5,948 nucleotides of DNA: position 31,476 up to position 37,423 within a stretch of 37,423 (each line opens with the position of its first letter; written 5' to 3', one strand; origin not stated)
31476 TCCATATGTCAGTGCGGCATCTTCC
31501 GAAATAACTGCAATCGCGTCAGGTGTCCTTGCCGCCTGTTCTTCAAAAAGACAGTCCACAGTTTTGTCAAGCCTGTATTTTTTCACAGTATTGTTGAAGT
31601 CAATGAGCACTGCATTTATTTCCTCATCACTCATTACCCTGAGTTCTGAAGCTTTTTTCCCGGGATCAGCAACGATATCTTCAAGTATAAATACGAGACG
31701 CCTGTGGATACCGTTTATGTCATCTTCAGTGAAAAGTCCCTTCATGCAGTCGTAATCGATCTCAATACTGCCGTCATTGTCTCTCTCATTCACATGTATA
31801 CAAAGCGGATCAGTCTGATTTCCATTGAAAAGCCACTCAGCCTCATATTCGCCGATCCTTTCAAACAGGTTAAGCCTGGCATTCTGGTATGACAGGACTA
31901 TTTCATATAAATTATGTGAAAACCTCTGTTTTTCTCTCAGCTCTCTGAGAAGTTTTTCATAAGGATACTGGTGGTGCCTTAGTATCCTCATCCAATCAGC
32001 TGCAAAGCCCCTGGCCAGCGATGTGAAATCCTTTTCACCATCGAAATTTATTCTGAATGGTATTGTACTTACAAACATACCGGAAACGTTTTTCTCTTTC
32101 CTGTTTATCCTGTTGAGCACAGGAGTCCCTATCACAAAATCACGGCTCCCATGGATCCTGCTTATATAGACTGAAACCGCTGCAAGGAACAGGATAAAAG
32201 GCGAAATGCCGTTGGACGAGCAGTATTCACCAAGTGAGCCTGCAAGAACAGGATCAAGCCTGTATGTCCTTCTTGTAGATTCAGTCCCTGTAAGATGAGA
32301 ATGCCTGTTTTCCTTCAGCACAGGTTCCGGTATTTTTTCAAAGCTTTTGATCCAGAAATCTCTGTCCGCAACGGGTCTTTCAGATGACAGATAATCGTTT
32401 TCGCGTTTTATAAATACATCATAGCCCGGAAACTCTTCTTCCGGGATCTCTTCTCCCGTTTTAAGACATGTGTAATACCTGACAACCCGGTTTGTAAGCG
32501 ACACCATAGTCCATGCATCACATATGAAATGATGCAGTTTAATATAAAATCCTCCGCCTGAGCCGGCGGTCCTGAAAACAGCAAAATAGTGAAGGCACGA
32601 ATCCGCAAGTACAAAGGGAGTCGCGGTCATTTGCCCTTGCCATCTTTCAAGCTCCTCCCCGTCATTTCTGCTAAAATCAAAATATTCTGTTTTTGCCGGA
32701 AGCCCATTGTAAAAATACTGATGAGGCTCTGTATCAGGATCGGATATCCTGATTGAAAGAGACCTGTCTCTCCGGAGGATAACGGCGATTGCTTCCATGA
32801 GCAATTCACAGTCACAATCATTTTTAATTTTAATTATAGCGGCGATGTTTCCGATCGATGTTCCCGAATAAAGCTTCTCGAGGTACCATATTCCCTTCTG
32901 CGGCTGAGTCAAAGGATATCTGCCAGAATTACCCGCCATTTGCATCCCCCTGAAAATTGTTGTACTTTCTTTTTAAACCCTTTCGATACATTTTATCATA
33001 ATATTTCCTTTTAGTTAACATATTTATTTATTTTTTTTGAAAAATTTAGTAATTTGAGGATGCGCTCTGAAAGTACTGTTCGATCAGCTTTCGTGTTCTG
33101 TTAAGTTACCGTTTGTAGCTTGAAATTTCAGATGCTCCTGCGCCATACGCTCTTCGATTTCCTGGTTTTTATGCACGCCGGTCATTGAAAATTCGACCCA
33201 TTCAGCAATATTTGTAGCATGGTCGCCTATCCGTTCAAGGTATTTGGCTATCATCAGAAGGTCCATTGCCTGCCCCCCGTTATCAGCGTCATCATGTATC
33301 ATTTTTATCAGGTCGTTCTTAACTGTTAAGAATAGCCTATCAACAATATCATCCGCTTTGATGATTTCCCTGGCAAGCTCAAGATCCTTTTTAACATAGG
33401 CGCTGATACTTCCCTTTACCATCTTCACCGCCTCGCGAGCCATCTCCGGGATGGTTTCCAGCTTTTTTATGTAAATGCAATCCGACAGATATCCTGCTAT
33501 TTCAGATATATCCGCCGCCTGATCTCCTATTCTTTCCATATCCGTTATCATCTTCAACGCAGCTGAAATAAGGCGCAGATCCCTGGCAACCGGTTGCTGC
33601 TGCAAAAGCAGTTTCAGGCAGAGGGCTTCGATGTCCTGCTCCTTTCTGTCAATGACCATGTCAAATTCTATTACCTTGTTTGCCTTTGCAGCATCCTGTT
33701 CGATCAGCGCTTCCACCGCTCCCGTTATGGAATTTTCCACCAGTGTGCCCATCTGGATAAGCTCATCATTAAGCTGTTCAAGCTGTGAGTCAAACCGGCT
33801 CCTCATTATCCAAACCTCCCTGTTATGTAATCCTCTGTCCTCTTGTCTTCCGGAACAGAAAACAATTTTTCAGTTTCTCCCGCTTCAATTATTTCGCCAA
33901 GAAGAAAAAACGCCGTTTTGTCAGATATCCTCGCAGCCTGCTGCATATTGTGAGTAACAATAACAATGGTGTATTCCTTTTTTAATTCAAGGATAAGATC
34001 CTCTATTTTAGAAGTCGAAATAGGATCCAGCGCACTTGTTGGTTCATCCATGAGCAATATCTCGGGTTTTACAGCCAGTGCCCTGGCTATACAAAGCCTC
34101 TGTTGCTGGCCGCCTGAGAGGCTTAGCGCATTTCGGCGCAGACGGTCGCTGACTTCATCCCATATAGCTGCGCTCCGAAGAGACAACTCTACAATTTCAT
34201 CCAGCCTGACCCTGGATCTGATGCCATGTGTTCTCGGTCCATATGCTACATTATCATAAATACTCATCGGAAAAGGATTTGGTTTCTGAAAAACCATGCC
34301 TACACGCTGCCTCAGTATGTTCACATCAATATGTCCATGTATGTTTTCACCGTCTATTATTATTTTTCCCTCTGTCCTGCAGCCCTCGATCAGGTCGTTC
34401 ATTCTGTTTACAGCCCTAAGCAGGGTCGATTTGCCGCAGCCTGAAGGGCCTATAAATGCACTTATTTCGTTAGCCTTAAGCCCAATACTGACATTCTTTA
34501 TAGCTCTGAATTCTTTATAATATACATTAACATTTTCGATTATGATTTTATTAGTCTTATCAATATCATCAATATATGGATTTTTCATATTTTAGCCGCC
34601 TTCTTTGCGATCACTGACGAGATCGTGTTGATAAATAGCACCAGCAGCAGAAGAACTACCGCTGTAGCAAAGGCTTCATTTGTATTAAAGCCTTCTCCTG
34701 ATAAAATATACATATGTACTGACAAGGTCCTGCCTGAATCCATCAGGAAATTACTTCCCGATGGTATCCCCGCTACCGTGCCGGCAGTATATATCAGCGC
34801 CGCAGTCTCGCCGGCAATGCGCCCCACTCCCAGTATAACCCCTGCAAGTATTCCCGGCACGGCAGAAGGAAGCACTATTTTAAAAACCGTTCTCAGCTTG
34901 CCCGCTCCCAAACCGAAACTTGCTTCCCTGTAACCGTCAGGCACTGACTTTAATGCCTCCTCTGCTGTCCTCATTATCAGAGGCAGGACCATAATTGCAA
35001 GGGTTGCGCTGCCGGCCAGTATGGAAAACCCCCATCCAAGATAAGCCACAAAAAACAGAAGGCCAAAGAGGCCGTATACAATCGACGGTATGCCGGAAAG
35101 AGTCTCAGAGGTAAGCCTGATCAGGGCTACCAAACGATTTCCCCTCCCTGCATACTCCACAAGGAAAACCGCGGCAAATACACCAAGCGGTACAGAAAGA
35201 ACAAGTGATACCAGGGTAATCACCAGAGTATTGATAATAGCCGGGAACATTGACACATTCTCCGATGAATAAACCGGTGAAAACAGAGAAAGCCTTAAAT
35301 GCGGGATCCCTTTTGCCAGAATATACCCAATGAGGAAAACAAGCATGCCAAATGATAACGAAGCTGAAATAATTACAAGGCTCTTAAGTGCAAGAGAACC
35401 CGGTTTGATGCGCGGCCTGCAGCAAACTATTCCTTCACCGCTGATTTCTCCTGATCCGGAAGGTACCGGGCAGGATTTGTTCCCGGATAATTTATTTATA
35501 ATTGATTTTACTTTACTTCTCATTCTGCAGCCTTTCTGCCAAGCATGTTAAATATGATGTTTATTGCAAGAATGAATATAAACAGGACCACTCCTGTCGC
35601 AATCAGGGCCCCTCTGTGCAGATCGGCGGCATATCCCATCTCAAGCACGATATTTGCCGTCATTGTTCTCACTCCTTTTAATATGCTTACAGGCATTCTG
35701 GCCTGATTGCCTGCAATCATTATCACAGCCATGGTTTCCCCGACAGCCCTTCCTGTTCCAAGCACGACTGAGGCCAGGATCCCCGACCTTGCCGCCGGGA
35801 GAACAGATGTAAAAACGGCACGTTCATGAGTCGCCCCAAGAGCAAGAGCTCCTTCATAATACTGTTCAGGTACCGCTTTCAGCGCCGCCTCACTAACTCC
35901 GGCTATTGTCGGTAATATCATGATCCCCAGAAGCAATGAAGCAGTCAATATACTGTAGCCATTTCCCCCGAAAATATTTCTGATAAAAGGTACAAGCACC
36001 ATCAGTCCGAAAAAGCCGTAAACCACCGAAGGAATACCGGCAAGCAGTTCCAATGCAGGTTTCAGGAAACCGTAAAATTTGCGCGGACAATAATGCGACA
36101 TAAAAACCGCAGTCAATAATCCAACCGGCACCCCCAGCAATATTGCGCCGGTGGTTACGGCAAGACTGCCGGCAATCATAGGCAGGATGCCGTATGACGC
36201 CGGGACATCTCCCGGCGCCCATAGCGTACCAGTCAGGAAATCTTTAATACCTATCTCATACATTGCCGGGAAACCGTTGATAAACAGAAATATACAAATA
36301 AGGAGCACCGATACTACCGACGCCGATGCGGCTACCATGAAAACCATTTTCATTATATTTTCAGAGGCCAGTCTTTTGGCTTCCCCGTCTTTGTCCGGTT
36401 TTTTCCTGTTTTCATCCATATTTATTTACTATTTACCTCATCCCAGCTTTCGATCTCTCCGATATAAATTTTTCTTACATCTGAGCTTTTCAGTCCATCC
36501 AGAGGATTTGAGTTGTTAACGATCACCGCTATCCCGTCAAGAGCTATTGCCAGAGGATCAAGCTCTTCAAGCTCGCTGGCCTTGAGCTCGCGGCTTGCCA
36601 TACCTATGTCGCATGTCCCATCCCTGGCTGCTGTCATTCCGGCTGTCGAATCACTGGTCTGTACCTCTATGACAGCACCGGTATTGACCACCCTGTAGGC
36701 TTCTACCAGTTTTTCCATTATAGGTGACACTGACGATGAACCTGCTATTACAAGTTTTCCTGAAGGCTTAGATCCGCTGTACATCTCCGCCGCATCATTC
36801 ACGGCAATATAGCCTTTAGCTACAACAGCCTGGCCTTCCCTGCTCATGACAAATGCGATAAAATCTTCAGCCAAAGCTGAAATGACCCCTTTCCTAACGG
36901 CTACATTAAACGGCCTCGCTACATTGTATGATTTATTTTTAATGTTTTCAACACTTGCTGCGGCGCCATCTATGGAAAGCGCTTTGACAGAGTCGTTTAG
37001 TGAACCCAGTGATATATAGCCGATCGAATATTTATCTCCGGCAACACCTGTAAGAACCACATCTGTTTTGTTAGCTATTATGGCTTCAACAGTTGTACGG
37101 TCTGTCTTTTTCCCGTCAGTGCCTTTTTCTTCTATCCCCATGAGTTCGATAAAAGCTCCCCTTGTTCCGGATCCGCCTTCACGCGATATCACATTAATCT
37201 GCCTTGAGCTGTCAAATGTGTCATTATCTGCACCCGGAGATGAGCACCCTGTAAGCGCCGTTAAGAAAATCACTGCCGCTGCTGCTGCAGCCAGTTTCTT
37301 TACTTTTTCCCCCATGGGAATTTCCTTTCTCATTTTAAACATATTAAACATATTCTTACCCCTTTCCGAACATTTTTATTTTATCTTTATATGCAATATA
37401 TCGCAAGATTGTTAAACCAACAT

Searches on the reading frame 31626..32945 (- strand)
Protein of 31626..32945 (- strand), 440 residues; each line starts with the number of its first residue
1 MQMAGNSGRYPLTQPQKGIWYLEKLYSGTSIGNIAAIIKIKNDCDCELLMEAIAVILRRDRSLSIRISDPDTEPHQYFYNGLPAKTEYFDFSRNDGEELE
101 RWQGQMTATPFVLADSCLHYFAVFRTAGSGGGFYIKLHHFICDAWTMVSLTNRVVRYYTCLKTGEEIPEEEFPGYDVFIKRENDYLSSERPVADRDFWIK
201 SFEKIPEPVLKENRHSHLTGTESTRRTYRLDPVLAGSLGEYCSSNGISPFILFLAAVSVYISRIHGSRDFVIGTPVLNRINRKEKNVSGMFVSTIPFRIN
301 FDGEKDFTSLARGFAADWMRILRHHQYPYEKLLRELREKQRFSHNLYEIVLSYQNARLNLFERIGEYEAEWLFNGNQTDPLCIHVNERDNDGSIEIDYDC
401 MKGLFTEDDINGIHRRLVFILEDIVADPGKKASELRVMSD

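Call 50: search_solved_structures(query=window:31626-32945:-, max_evalue=0.00001)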
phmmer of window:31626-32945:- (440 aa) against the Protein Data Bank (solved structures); distinct sequences matched with E-value up to 0.00001: 41.
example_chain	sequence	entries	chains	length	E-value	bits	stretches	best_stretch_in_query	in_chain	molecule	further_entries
4jn3_A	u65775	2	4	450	3e-25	92.3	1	68-436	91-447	CDA peptide synthetase I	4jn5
5du9_A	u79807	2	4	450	3.7e-25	91.9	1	68-436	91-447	CDA peptide synthetase I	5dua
7c1k_A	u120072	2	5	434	3e-24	88.9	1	7-429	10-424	Non-ribosomal peptide synthetase modules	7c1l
7c1h_A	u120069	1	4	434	3e-24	88.9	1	7-429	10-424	Non-ribosomal peptide synthetase modules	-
6p1j_A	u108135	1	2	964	5.4e-23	84.8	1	6-356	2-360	Txo2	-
7c1p_A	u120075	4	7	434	9.9e-23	83.9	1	7-429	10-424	Non-ribosomal peptide synthetase modules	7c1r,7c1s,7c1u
7kw2_A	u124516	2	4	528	4.9e-21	78.3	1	12-439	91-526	PCP-C didomain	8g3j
8fx7_A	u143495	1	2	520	2e-20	76.3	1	12-430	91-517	PCP-C didomain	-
7kvw_A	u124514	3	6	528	6.1e-20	74.8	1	12-439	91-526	PCP-C didomain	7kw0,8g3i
2jgp_A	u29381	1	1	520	1.7e-19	73.2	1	8-435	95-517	TYROCIDINE SYNTHETASE 3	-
8fx6_A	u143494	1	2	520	2.5e-19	72.7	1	12-430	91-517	PCP-C didomain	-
12kh_A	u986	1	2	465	3e-19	72.5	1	10-433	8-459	Condensation Domain Protein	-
5ja1_A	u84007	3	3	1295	3.8e-19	72.1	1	8-336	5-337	Enterobactin synthase component F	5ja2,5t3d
6oyf_A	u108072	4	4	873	1.2e-18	70.4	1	10-360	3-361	Txo1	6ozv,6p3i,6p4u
5u89_A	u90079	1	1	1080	6.9e-17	64.7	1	10-431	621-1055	Amino acid adenylation domain protein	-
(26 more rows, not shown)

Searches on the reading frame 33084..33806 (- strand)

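Call 11: search_protein_families(library=pfam, proteins=[window:33084-33806:-], max_evalue=0.0001)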
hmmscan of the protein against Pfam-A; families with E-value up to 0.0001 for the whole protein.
window:33084-33806:- (240 aa): 1 family
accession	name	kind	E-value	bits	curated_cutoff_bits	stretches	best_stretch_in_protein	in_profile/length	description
PF01895.24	PhoU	-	3.5e-49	165.5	23.5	2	119-204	1-89/89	PhoU domain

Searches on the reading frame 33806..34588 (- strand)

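Call 11: search_protein_families(library=pfam, proteins=[window:33806-34588:-], max_evalue=0.0001)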
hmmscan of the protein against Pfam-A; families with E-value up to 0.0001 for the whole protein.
window:33806-34588:- (260 aa): 4 families
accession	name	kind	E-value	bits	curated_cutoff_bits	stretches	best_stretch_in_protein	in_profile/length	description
PF00005.33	ABC_tran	-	2.3e-32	112.9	25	1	31-185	2-137/137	ABC transporter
PF13304.12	AAA_21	-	1.6e-12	48.5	27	1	125-215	219-300/304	AAA domain, putative AbiEii toxin, Type IV TA system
PF02463.25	SMC_N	-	1.1e-09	38.4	40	1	145-221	135-205/220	RecF/RecN/SMC N terminal domain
PF13175.12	AAA_15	-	2e-05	24.8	32.1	1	24-64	8-47/374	AAA ATPase domain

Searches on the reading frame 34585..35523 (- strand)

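Call 11: search_protein_families(library=pfam, proteins=[window:34585-35523:-], max_evalue=0.0001)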
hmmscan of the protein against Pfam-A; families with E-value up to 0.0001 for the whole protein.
window:34585-35523:- (312 aa): 1 family
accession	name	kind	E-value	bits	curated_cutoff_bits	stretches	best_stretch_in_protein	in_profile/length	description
PF00528.27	BPD_transp_1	-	3.5e-19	69.7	26.4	1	111-306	2-175/184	Binding-protein-dependent transport system inner membrane component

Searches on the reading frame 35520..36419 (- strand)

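Call 11: search_protein_families(library=pfam, proteins=[window:35520-36419:-], max_evalue=0.0001)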
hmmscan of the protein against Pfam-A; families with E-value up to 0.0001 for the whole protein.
window:35520-36419:- (299 aa): 1 family
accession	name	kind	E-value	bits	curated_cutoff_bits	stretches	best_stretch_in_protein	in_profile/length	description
PF00528.27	BPD_transp_1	-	4.9e-20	72.5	26.4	1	96-296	1-181/184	Binding-protein-dependent transport system inner membrane component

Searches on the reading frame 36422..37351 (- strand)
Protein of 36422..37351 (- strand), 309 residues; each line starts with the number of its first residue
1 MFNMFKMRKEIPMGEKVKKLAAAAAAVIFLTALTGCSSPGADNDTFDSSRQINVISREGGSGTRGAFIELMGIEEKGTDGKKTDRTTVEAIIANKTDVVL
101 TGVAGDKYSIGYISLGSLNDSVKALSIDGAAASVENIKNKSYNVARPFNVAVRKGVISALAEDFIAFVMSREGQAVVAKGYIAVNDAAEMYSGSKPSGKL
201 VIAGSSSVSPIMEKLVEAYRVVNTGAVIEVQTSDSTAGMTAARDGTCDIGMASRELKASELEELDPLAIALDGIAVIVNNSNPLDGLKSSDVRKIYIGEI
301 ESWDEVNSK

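Call 11: search_protein_families(library=pfam, proteins=[window:36422-37351:-], max_evalue=0.0001)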
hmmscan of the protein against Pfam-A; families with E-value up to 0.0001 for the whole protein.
window:36422-37351:- (309 aa): 2 families
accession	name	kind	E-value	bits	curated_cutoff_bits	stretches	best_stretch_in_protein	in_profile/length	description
PF12849.12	PBP_like_2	-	5.4e-30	105.5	27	2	193-305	5-125/267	PBP superfamily domain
PF12727.12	PBP_like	-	6.8e-07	29.1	27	0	222-306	7-89/193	PBP superfamily domain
